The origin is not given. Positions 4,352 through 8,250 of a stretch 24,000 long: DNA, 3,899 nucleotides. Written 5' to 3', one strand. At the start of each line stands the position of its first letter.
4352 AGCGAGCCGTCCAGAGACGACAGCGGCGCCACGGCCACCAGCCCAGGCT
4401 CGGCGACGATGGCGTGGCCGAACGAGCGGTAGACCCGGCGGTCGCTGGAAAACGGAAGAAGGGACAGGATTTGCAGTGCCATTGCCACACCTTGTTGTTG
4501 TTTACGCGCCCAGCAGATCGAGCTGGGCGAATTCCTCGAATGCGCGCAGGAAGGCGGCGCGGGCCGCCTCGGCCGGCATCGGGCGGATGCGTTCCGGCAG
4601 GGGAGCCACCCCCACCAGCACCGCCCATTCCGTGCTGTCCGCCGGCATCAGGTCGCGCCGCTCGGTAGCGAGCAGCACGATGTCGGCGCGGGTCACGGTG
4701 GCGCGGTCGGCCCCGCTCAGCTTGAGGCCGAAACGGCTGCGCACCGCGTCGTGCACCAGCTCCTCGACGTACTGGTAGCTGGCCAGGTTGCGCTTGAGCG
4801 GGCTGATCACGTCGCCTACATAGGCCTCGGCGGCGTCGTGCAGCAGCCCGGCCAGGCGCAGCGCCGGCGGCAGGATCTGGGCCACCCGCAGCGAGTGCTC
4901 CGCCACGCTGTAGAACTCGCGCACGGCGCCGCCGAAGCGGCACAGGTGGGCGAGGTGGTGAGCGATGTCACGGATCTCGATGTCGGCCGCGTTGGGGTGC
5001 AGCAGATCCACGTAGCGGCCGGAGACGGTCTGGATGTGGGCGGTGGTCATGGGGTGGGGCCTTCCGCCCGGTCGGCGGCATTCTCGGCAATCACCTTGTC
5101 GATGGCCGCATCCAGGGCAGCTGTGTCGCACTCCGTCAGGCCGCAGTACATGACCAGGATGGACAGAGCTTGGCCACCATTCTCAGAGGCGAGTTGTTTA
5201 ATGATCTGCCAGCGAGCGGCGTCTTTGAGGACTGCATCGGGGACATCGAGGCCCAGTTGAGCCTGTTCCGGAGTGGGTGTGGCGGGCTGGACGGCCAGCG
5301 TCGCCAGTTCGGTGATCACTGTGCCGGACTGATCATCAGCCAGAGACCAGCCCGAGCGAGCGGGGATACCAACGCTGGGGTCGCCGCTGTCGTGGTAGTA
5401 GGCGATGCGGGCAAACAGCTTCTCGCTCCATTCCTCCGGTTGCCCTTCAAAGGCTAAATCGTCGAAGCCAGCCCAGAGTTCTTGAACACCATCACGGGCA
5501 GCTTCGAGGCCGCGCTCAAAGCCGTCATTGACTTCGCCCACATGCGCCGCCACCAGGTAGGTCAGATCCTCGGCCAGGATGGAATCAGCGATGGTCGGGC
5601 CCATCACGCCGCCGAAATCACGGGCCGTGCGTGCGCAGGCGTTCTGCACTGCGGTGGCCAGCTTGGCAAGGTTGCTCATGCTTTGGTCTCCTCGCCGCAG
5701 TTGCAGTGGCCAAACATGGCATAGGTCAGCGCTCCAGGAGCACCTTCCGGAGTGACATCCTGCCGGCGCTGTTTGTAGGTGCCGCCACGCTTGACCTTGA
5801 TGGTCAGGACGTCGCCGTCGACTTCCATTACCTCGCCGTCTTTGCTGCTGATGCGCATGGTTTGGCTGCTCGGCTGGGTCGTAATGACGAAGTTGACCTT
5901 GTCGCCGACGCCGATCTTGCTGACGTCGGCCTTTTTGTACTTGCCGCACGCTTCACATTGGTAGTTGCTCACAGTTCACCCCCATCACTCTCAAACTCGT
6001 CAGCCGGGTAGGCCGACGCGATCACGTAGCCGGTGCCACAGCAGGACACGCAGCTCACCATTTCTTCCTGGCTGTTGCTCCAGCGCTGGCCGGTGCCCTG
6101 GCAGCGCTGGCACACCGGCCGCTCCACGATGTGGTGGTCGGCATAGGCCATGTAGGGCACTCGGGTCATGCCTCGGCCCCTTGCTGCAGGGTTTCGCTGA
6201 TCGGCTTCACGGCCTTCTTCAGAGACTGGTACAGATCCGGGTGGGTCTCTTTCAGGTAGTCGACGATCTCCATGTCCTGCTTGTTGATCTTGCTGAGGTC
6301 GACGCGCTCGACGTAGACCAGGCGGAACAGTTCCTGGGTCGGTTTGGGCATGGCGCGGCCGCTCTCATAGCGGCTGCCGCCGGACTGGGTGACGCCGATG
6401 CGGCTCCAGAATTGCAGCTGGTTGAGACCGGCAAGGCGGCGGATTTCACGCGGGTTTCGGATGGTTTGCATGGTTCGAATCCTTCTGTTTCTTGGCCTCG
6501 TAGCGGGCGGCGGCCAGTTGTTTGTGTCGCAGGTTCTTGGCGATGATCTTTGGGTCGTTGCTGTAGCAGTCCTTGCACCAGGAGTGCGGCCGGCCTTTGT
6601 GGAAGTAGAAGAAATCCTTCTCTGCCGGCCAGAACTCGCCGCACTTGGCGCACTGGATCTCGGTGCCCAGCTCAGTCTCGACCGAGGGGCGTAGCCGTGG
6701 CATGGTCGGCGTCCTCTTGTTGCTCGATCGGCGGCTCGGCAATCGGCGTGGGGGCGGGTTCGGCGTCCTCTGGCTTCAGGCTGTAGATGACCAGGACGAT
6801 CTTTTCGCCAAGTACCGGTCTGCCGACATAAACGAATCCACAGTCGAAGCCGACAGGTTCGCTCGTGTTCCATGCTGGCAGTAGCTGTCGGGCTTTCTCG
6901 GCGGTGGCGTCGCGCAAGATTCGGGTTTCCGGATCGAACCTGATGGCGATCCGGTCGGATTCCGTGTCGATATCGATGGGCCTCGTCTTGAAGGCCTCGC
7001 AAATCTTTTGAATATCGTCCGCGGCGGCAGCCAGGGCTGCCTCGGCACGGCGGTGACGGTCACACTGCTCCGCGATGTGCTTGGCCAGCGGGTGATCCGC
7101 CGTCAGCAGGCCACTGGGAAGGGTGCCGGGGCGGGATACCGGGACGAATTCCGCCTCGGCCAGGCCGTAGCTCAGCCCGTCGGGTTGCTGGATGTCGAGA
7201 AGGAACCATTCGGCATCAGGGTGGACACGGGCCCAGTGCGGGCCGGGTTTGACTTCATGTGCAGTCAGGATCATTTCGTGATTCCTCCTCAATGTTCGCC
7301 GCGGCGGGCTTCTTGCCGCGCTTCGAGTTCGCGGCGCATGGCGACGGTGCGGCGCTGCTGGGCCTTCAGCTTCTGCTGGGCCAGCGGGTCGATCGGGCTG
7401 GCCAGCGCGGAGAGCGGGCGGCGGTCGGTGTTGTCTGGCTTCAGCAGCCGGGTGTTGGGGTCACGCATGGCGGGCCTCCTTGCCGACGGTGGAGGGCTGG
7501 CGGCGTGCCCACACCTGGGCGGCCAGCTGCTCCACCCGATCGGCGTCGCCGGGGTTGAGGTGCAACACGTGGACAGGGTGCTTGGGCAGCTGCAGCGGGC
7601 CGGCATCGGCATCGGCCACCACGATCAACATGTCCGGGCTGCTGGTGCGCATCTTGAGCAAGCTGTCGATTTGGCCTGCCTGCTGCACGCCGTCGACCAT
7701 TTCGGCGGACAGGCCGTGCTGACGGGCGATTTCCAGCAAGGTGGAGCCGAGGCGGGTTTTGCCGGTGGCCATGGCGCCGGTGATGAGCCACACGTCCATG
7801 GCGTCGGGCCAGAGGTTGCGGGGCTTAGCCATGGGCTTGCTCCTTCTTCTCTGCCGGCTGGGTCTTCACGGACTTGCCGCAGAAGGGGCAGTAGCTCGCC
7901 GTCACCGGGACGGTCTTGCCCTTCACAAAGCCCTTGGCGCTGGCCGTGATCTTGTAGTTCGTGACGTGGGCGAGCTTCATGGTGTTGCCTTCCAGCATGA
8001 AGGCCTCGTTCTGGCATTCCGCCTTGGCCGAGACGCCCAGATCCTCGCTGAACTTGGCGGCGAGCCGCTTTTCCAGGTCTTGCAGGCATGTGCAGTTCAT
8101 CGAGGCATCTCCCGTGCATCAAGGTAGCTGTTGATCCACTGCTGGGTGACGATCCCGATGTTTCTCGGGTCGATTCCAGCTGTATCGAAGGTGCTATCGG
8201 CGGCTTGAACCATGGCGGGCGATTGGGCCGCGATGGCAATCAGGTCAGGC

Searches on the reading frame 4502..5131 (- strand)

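Call 19: search_protein_families(library=phrogs, proteins=[window:4502-5131:-], max_evalue=0.001)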
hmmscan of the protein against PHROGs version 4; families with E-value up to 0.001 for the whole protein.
window:4502-5131:- (209 aa): 6 families
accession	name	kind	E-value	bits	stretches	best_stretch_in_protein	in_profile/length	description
phrog_318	-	other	4.4e-66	224.5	1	28-203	95-269/296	deoxyribonucleoside 5' monophosphate phosphatase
phrog_8467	-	other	4.5e-50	171.1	1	28-202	20-192/195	deoxyribonucleoside 5' monophosphate phosphatase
phrog_20276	-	unknown function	6.4e-25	88.6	1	31-129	2-100/103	-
phrog_6402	-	other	2.2e-18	67.5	1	98-204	2-107/111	deoxyribonucleoside 5' monophosphate phosphatase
phrog_21461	-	other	8.8e-14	51.8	1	32-79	3-50/52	phosphohydrolase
phrog_22154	-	unknown function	1.3e-05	26.3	1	147-204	2-60/64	-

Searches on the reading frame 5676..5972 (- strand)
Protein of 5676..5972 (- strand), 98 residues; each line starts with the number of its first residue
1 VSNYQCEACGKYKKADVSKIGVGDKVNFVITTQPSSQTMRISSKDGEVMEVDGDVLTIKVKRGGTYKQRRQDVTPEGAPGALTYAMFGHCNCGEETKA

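Call 54: search_protein_families(library=pfam, proteins=[window:5676-5972:-], max_evalue=0.01)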
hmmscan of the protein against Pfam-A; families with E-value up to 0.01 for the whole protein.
window:5676-5972:- (98 aa): 1 family
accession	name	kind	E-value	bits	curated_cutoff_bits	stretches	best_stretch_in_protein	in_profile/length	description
PF16745.11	RsgA_N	-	0.0037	17.4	27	1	4-32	21-48/54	RsgA N-terminal domain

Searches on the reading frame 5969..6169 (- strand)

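Call 54: search_protein_families(library=pfam, proteins=[window:5969-6169:-], max_evalue=0.01)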
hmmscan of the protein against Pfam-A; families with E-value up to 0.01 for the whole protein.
window:5969-6169:- (66 aa): 2 families
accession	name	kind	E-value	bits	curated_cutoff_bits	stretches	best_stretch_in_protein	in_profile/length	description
PF00684.25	DnaJ_CXXCXGXG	-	0.0021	18.7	32.7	1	20-50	1-54/65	DnaJ central domain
PF15777.11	Anti-TRAP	-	0.0029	18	32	1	19-50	12-43/59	Tryptophan RNA-binding attenuator protein inhibitory protein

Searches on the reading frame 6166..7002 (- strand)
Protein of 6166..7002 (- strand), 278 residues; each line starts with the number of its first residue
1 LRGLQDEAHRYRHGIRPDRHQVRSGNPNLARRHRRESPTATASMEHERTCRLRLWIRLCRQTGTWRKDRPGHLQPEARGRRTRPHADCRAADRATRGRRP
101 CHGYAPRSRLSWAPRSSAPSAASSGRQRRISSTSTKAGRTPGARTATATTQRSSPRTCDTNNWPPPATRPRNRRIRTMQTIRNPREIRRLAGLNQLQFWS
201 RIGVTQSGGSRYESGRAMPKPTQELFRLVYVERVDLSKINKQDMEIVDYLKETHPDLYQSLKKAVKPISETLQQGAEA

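Call 108: search_protein_families(library=pfam, proteins=[window:6166-7002:-], max_evalue=0.01)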
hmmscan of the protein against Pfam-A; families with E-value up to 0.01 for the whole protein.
window:6166-7002:- (278 aa): 3 families
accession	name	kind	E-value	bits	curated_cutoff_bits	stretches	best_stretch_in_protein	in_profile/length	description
PF22495.2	HTH_92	-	8.2e-22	76.7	27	1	185-229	1-45/45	RsaL-like HTH domain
PF01381.28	HTH_3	-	0.0026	18.2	23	1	185-222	2-39/55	Helix-turn-helix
PF13560.12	HTH_31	-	0.0048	17.6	27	1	185-222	7-45/64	Helix-turn-helix domain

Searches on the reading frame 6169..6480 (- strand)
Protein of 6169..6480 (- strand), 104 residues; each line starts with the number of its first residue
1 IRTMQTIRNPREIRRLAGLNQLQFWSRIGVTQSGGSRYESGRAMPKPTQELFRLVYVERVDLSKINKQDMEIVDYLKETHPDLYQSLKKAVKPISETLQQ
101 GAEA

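Call 110: search_solved_structures(query=window:6169-6480:-, max_evalue=10, show_alignments=2)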
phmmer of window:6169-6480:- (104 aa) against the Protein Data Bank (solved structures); distinct sequences matched with E-value up to 10: 15.
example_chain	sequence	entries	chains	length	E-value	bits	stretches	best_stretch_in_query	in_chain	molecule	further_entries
5j2y_A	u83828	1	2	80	2.2e-05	28.1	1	19-58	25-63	Regulatory protein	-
8tac_A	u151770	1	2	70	0.12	16.1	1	9-53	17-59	DBP48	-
2p5t_A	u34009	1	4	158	0.16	15.7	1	8-53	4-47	Putative transcriptional regulator PezA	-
1sq8_A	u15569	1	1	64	0.33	14.6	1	14-55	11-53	dh434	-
4v2u_A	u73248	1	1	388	0.46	14.2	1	52-101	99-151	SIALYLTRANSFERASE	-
4v38_A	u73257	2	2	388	0.46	14.2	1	52-101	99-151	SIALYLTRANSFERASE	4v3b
2ex1_A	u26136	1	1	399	0.56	13.9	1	52-101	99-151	a2,3-sialyltransferase, a2,a6-sialyltransferase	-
2ii6_A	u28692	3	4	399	0.99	13.1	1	52-101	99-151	Alpha-2,3/2,6-sialyltransferase/sialidase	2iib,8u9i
8sv2_A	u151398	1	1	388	1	13.1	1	52-101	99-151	Alpha-2,3/2,6-sialyltransferase/sialidase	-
2c83_A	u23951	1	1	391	1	13.1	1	52-101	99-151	HYPOTHETICAL PROTEIN PM0188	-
2ilv_A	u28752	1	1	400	1.1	13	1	52-101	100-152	Alpha-2,3/2,6-sialyltransferase/sialidase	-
2c84_A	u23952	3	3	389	1.1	13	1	52-101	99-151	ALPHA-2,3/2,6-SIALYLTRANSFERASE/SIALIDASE | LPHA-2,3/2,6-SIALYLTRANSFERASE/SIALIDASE | PROTEIN PM0188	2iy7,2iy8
2ex0_A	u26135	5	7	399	1.1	13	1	52-101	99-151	a2,3-sialyltransferase, a2,6-sialyltransferase | Alpha-2,3/2,6-sialyltransferase/sialidase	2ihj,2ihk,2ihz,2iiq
28tn_A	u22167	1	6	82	1.5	12.5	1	9-43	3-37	lambda repressor-like protein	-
4v39_A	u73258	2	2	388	1.8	12.3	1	52-101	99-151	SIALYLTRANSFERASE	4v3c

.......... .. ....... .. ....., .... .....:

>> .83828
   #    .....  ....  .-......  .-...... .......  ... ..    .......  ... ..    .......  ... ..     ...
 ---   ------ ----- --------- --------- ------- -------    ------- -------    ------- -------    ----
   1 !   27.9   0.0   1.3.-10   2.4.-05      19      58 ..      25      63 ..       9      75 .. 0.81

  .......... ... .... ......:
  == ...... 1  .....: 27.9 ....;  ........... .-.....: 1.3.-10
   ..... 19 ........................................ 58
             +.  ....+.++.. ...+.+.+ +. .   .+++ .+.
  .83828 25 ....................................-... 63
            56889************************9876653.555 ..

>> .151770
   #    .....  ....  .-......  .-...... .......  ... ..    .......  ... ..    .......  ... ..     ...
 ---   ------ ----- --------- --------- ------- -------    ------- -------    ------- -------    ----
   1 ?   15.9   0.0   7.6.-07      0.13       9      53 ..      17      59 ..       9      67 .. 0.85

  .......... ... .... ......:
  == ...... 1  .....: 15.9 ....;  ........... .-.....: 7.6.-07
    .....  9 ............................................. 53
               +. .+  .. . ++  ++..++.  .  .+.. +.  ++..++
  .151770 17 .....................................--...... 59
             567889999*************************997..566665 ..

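Call 114: search_protein_families(library=phrogs, proteins=[window:6169-6471:-], max_evalue=0.01)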
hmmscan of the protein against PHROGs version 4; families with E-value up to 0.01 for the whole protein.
seq(101 aa): 2 families
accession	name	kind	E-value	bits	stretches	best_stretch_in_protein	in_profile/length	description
phrog_17513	-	transcription regulation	2.7e-09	38.1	1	8-60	15-69/118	transcriptional regulator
phrog_8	-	transcription regulation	0.00092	19.7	1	8-44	165-199/346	transcriptional regulator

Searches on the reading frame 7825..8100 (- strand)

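Call 54: search_protein_families(library=pfam, proteins=[window:7825-8100:-], max_evalue=0.01)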
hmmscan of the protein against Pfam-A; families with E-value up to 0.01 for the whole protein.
window:7825-8100:- (91 aa): 1 family
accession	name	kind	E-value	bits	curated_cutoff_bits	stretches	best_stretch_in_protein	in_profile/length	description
PF13240.11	Zn_Ribbon_1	-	0.0087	16.3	25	0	61-77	6-22/23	zinc-ribbon domain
